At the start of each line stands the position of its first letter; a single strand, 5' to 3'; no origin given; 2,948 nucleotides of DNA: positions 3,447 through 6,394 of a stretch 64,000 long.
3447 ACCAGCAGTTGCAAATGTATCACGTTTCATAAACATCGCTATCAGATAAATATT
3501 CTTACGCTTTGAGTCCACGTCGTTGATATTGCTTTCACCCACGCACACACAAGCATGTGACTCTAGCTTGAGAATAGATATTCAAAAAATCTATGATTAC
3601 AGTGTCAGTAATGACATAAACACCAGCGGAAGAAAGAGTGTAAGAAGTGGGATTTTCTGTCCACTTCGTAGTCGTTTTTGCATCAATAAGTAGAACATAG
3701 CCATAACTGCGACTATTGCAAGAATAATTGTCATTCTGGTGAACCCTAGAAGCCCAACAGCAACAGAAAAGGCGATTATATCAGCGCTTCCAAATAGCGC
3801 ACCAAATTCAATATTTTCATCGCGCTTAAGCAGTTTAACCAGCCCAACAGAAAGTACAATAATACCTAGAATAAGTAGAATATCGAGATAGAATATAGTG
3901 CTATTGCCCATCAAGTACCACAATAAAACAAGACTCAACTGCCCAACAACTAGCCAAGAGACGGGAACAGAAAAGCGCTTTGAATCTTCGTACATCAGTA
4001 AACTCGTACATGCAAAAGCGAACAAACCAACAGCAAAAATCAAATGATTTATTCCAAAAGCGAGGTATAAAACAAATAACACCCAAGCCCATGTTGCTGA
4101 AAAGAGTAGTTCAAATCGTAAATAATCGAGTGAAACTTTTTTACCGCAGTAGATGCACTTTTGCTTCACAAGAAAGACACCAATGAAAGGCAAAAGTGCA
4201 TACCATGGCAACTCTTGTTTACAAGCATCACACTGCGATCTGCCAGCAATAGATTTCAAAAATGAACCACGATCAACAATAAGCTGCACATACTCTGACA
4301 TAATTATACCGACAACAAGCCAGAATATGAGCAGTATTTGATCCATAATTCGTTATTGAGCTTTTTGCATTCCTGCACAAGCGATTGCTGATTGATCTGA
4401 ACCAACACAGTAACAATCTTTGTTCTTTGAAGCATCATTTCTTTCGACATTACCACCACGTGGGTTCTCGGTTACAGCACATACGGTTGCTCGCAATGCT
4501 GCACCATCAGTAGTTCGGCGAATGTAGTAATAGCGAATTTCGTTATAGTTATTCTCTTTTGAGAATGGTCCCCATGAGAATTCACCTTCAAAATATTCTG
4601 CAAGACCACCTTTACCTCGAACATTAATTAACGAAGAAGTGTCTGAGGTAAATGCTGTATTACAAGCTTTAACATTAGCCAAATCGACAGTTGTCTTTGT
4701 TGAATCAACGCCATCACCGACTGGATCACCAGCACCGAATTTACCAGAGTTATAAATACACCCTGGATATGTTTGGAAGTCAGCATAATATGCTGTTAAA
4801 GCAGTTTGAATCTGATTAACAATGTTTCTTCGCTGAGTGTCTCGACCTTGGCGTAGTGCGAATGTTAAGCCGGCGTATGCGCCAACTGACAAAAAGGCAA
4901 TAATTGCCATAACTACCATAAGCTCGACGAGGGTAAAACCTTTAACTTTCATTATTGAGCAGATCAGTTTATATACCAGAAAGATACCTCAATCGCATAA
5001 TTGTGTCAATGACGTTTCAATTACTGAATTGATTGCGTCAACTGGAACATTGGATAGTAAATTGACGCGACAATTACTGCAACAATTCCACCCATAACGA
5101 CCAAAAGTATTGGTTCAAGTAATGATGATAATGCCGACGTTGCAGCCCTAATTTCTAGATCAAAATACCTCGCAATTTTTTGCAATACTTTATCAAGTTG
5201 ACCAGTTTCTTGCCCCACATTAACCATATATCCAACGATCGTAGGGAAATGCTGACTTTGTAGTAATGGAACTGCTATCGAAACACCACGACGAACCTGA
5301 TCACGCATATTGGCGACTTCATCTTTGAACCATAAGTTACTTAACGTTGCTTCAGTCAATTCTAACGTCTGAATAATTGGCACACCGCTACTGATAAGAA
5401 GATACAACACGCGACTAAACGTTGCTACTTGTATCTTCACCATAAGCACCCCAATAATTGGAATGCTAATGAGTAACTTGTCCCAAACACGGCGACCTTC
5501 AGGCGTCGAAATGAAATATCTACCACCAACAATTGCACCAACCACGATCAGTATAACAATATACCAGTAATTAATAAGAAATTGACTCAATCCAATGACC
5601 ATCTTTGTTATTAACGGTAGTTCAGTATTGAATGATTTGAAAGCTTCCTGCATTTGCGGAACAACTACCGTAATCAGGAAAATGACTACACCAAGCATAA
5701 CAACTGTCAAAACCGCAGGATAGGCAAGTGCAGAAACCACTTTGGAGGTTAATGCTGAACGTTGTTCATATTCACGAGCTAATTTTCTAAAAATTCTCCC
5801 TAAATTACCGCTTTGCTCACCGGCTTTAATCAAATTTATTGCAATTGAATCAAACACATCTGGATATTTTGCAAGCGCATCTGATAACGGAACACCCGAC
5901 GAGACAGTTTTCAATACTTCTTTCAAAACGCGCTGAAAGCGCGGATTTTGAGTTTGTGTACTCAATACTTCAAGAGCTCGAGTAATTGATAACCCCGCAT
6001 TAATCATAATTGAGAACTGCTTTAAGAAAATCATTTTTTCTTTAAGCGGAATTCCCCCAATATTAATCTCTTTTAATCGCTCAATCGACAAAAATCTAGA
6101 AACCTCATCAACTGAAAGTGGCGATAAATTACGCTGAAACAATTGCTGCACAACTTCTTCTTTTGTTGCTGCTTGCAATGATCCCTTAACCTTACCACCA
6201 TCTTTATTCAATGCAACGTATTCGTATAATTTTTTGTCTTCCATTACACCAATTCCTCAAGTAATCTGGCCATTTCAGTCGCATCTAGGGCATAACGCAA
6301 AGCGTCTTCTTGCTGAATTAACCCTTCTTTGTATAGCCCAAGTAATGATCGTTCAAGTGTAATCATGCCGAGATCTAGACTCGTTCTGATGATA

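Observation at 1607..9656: Complete type IV pilus module: three pseudopilins convergent with pilD-pilA-pilC-pilT-pilB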

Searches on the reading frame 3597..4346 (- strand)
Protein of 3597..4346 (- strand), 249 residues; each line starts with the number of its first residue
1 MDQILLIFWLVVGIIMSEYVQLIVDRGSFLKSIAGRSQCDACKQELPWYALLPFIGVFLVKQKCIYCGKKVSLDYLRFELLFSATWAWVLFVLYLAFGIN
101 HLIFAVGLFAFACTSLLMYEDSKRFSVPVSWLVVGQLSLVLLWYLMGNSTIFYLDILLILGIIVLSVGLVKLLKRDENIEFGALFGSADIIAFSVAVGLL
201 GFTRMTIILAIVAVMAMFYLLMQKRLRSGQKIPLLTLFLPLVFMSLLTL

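Call 3: search_protein_families(library=pfam, proteins=[window:3597-4346:-], max_evalue=0.1)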
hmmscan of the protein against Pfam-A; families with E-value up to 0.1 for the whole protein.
window:3597-4346:- (249 aa): 2 families
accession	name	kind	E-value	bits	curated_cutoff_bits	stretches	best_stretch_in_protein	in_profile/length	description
PF06750.18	A24_N_bact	-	2.8e-14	53.4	23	1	11-90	1-81/84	Bacterial Peptidase A24 N-terminal domain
PF12773.13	DZR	-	0.062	13.9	27.3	1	36-74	12-37/45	Double zinc ribbon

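Call 4: search_protein_families(library=ncbifam, proteins=[window:3597-4346:-], max_evalue=0.1)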
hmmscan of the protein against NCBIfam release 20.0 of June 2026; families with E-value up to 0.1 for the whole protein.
window:3597-4346:- (249 aa): 0 families

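Call 67: search_solved_structures(query=window:3597-4346:-, max_evalue=1, show_alignments=2)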
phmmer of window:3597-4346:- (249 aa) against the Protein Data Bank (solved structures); distinct sequences matched with E-value up to 1: 0.

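Call 69: search_protein_families(library=pfam, alignment_id=A8, max_evalue=1)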
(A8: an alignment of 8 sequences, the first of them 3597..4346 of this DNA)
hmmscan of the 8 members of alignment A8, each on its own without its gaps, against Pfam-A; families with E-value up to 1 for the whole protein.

A. member 1, window:3597-4346:- (249 aa): 4 families
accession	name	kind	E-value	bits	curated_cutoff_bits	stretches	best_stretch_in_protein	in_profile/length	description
PF06750.18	A24_N_bact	-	2.8e-14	53.4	23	1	11-90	1-81/84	Bacterial Peptidase A24 N-terminal domain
PF12773.13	DZR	-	0.062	13.9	27.3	1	36-74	12-37/45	Double zinc ribbon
PF06467.20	zf-FCS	-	0.15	12.4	22.4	0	36-47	4-16/39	MYM-type Zinc finger with FCS sequence motif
PF14341.11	PilX_N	-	0.16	12.4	25.5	1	204-236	10-42/51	PilX N-terminal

B. families by the number of members that match (of 8 scanned): 24 families
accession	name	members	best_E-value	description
PF06750.18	A24_N_bact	8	1.3e-21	Bacterial Peptidase A24 N-terminal domain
PF01478.23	Peptidase_A24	4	0.0002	Type IV leader peptidase family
PF18930.5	DUF5679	4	0.0011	Domain of unknown function (DUF5679)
PF21202.3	SLX1_C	3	0.0012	Structure-specific endonuclease subunit SLX1, C-terminal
PF25207.1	DUF7837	3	0.032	Domain of unknown function (DUF7837)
PF18439.7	zf_UBZ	3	0.26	Ubiquitin-Binding Zinc Finger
PF12773.13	DZR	2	0.062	Double zinc ribbon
PF02892.21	zf-BED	2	0.07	BED zinc finger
PF00130.28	C1_1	2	0.073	Phorbol esters/diacylglycerol binding domain (C1 domain)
PF03884.20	YacG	2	0.097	DNA gyrase inhibitor YacG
PF06467.20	zf-FCS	2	0.15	MYM-type Zinc finger with FCS sequence motif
PF20173.3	ZnF_RZ-type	2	0.61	RZ type zinc finger domain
PF11793.14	FANCL_C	1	0.084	FANCL C-terminal domain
PF18529.7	MIX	1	0.086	Mitochondrial membrane-anchored proteins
PF08209.17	Sgf11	1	0.15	Sgf11 (transcriptional regulation protein)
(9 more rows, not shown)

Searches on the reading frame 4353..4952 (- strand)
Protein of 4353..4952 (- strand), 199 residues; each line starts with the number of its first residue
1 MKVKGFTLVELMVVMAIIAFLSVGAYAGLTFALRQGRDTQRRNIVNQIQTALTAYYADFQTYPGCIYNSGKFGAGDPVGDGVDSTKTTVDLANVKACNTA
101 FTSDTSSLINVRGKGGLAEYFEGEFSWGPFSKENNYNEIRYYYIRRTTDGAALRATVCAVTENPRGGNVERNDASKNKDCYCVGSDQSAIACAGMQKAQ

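Call 3: search_protein_families(library=pfam, proteins=[window:4353-4952:-], max_evalue=0.1)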
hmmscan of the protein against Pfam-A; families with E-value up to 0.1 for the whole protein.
window:4353-4952:- (199 aa): 1 family
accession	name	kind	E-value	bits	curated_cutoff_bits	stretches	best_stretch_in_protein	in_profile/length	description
PF07963.17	N_methyl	-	4e-09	36.1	21.2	1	2-26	3-27/27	Prokaryotic N-terminal methylation motif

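Call 4: search_protein_families(library=ncbifam, proteins=[window:4353-4952:-], max_evalue=0.1)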
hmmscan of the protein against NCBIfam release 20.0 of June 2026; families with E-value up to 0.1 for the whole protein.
window:4353-4952:- (199 aa): 13 families
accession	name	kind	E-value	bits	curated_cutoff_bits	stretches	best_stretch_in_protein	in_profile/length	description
TIGR02532.1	IV_pilin_GFxxxE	domain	7e-08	32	16.3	1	4-26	2-24/24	prepilin-type N-terminal cleavage/methylation domain-containing protein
TIGR01711.1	gspJ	equivalog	3.2e-06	27.1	64.85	1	4-60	1-58/192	type II secretion system minor pseudopilin GspJ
TIGR01708.2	typeII_sec_gspH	equivalog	3e-05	24.1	80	1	4-51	2-50/169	type II secretion system minor pseudopilin GspH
NF007862.0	PRK10574.1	equivalog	4.3e-05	23.7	138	1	2-23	3-24/145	prepilin peptidase-dependent pilin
TIGR01710.1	typeII_sec_gspG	equivalog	6.7e-05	22.9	88.85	1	4-63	1-60/134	type II secretion system major pseudopilin GspG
NF041013.1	T4P_ComGE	equivalog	0.0001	22.3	49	1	2-44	2-44/83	competence type IV pilus minor pilin ComGE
NF040999.1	pilin_ComGC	equivalog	0.00041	20.5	75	1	4-23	2-21/84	competence type IV pilus major pilin ComGC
TIGR02596.1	TIGR02596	subfamily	0.00054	20.1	70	1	6-51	1-47/196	Verru_Chthon cassette protein D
NF041775.1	typeIV_PilA_Myxo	equivalog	0.0015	18.6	400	1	3-58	10-65/214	type IV pilin protein PilA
NF007800.0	PRK10506.1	equivalog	0.0016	18.3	158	1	3-26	8-31/163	prepilin peptidase-dependent protein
NF007848.0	PRK10557.1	equivalog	0.028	13.7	120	1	2-42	9-48/192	prepilin peptidase-dependent protein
NF041002.1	pilin_ComGF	equivalog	0.052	13.8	80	1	4-39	2-36/139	competence type IV pilus minor pilin ComGF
TIGR01707.1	gspI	equivalog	0.091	13.3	44.35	0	5-23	1-19/101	type II secretion system minor pseudopilin GspI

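Call 66: search_solved_structures(query=window:4353-4952:-, max_evalue=1)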
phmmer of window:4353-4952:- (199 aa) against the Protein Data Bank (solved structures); distinct sequences matched with E-value up to 1: 12.
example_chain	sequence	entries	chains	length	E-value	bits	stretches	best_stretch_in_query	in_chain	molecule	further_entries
7tgg_A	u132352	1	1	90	2.5e-05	27.2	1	4-63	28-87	Geopilin domain 1 protein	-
9egp_A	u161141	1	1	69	3.6e-05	26.7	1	3-63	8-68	Geopilin domain 1 protein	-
2m7g_A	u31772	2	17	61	0.00053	22.9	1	6-63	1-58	Geopilin domain 1 protein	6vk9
5kua_A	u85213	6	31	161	0.0035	20.2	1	6-90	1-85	pilin | Neisseria meningitidis PilE variant SB-GATDH | Neisseria meningitidis PilE, SB-DATDH variant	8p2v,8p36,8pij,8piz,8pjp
8p3b_A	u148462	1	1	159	0.013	18.3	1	6-85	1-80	Fimbrial protein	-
1ay2_A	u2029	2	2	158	0.095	15.5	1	6-107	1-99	TYPE 4 PILIN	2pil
8uhf_A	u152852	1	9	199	0.097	15.5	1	7-65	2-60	Toxin co-regulated pilin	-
6xxd_A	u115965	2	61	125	0.16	14.8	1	6-62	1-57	PilA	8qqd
8tj2_C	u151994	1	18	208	0.18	14.7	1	6-63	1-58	Type IV major pilin protein PilA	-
9laa_A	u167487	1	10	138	0.23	14.3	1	3-67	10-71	Type IV pilin protein PilA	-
2hi2_A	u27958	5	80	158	0.33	13.8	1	6-70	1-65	Fimbrial protein | PilA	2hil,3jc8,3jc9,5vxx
8pfb_G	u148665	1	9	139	0.49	13.2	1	6-54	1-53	Type IV pilin PilE1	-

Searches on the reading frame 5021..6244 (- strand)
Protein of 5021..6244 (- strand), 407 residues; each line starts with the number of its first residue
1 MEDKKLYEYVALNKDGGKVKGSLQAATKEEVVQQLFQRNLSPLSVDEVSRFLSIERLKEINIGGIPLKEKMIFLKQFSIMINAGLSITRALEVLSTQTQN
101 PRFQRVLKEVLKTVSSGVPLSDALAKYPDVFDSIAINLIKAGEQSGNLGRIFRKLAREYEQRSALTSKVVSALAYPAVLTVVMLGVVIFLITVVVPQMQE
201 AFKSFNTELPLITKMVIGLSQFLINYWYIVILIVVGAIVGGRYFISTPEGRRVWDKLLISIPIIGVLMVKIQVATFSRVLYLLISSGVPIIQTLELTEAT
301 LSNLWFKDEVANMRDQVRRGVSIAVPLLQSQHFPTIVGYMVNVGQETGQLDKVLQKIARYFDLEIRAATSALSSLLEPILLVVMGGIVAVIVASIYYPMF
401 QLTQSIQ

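Call 3: search_protein_families(library=pfam, proteins=[window:5021-6244:-], max_evalue=0.1)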
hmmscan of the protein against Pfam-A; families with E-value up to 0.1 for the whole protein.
window:5021-6244:- (407 aa): 2 families
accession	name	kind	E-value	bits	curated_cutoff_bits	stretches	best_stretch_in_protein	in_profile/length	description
PF00482.28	T2SSF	-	3.7e-60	201.8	25.2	2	73-196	1-125/125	Type II secretion system (T2SS), protein F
PF20990.2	DUF2207_C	-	0.0065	16.6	33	1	145-258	104-204/247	Predicted membrane protein (DUF2207) C-terminal domain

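Call 4: search_protein_families(library=ncbifam, proteins=[window:5021-6244:-], max_evalue=0.1)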
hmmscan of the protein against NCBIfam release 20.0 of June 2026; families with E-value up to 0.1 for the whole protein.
window:5021-6244:- (407 aa): 6 families
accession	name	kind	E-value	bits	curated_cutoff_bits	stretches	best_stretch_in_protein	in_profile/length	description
TIGR02120.1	GspF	equivalog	4.4e-109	365.4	424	1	7-406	1-401/401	type II secretion system inner membrane protein GspF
NF052606.1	T4PiliAsmPilCMyx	equivalog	1.3e-95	320.7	700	1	6-407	21-419/419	type IV pilus assembly protein PilC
NF052607.1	T4PiliAsmPilCThrm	equivalog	3.2e-95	319.6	700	1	6-404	3-402/406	type IV pilus assembly protein PilC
NF007861.0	PRK10573.1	equivalog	7e-86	288.8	401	1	1-406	1-398/401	protein transport protein HofC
NF047826.1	T3SSXpsF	equivalog_domain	1e-70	238.6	650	1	6-406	3-404/405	type II secretion system protein XpsF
NF041012.2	T4P_ComGB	equivalog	6.6e-40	137.5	240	1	68-403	1-331/332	competence type IV pilus assembly protein ComGB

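Call 9: find_related_loci(query=window:5021-6244:-, collection=genome_contigs, flank=8000)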
Query window:5021-6244:- (407 aa) in genome_contigs; peptide patterns used: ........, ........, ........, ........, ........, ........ (x = any residue, [..] = any of these).
123 stretches matched a pattern; 6 encode a relative of the query (tblastn E <= 1e-3); 6 distinct loci.
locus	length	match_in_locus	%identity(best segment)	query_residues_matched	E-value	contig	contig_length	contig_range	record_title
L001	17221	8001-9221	77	1-407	0e+0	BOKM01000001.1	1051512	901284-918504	Patescibacteria group bacterium BroJett019 DNA, sequence1, whole genome shotgun sequence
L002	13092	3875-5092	74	2-407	0e+0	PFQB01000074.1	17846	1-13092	MAG: Candidatus Dojkabacteria bacterium CG_4_10_14_0_2_um_filter_Dojkabacteria_WS6_41_15 isolate CG_4_10_14_0_2_um_filte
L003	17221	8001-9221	73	1-407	0e+0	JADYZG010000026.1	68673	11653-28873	MAG: bacterium isolate SJ560 c_000001471828, whole genome shotgun sequence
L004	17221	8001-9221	76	1-407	0e+0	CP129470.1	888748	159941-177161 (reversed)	MAG: Candidatus Dojkabacteria bacterium isolate cMAG.26 chromosome, complete genome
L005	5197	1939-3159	76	1-407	0e+0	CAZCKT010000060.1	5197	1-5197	MAG TPA_asm: uncultured Candidatus Saccharibacteria bacterium isolate SRP298887_co1_119 genome assembly, contig: NODE_20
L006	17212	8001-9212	66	4-407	2e-174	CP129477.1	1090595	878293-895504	MAG: Candidatus Dojkabacteria bacterium isolate cMAG.19 chromosome, complete genome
